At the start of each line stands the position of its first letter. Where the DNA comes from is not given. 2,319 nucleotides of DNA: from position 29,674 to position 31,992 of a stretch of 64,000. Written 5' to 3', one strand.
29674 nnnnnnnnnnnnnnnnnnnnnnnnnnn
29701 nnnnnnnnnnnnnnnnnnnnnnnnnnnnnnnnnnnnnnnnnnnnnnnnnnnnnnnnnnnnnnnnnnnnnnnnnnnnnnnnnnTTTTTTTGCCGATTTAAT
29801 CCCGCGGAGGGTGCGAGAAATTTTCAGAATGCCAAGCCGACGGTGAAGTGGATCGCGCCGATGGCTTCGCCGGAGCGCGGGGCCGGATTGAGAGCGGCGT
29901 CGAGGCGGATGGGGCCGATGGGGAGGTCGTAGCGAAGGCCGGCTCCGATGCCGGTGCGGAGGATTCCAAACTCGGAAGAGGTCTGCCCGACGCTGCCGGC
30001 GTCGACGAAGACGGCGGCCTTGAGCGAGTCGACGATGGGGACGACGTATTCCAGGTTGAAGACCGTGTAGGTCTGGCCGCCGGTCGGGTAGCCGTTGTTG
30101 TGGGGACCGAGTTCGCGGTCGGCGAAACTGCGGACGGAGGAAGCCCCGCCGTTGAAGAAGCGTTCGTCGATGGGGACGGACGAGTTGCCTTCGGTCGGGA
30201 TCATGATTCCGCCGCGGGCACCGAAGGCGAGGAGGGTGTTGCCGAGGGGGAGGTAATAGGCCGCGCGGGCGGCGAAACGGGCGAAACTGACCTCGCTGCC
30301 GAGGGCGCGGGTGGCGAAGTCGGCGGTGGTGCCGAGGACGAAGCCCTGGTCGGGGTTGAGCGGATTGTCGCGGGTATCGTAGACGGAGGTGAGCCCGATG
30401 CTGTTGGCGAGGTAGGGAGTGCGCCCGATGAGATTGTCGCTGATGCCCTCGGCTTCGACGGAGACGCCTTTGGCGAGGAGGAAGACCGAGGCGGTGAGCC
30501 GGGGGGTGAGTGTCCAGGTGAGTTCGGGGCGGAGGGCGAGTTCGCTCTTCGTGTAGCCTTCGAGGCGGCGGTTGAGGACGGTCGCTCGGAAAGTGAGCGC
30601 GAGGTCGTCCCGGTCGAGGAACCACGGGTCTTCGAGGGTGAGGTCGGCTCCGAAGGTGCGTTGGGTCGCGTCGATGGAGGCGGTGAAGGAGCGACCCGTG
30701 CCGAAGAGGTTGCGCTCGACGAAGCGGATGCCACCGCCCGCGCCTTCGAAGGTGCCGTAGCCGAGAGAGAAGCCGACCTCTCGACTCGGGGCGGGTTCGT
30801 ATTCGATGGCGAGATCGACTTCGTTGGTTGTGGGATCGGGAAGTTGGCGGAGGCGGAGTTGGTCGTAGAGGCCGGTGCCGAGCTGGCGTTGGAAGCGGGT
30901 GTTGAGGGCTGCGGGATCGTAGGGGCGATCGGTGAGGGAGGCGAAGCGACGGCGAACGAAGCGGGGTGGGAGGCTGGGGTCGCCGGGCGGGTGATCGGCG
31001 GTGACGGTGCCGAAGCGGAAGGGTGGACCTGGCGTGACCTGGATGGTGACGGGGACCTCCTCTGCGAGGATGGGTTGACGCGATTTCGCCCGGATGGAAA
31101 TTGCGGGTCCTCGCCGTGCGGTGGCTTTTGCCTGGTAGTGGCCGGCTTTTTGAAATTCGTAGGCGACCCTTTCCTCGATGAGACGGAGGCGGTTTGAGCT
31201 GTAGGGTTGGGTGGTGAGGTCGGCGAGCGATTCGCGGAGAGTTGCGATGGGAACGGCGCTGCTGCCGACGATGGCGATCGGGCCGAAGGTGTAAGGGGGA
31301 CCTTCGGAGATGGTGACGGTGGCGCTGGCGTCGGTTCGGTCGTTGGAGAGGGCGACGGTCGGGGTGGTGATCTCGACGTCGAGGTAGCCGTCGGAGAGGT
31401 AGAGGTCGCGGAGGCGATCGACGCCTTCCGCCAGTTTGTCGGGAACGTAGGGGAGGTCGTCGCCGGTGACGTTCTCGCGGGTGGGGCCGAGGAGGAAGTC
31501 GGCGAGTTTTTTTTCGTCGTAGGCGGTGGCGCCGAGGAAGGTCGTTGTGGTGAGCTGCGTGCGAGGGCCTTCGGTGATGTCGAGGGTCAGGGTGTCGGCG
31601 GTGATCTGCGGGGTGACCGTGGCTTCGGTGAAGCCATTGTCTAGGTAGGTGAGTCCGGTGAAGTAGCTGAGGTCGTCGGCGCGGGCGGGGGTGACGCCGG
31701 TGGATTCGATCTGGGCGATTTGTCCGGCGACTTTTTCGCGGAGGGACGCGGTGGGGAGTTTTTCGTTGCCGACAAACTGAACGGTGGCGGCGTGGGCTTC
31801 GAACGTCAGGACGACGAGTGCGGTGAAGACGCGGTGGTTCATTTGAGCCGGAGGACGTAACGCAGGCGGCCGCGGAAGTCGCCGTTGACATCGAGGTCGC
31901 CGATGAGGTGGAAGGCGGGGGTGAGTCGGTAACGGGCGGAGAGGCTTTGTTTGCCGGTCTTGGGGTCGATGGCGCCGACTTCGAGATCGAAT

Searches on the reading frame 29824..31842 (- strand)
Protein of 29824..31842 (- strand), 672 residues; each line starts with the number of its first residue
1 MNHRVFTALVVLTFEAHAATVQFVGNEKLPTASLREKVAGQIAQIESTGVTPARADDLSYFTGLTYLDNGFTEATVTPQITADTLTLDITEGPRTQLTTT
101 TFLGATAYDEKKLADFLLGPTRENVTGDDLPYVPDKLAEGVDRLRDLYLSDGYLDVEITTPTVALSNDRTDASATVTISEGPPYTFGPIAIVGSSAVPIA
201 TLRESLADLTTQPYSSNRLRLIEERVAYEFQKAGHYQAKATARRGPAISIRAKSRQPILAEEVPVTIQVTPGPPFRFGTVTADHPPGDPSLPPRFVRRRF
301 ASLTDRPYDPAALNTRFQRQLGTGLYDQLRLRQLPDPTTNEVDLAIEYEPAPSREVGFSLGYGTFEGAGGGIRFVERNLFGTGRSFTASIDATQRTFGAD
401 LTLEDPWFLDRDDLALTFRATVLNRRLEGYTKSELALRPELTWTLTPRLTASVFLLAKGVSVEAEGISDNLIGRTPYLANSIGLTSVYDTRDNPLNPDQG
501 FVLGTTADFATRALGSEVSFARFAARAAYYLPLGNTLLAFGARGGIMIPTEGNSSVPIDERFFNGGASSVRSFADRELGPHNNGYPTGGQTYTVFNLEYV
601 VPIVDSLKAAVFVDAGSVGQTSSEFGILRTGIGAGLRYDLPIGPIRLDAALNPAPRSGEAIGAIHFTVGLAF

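Call 13: search_protein_families(library=pfam, proteins=[window:29824-31842:-])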
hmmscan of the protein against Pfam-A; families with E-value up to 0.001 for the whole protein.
window:29824-31842:- (672 aa): 2 families
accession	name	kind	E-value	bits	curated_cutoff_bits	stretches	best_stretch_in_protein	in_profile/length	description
PF01103.29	Omp85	-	1.9e-51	175.9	24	1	378-672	1-325/325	Omp85 superfamily domain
PF07244.20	POTRA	-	8.3e-16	58.9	21.3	1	101-181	7-79/79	Surface antigen variable number repeat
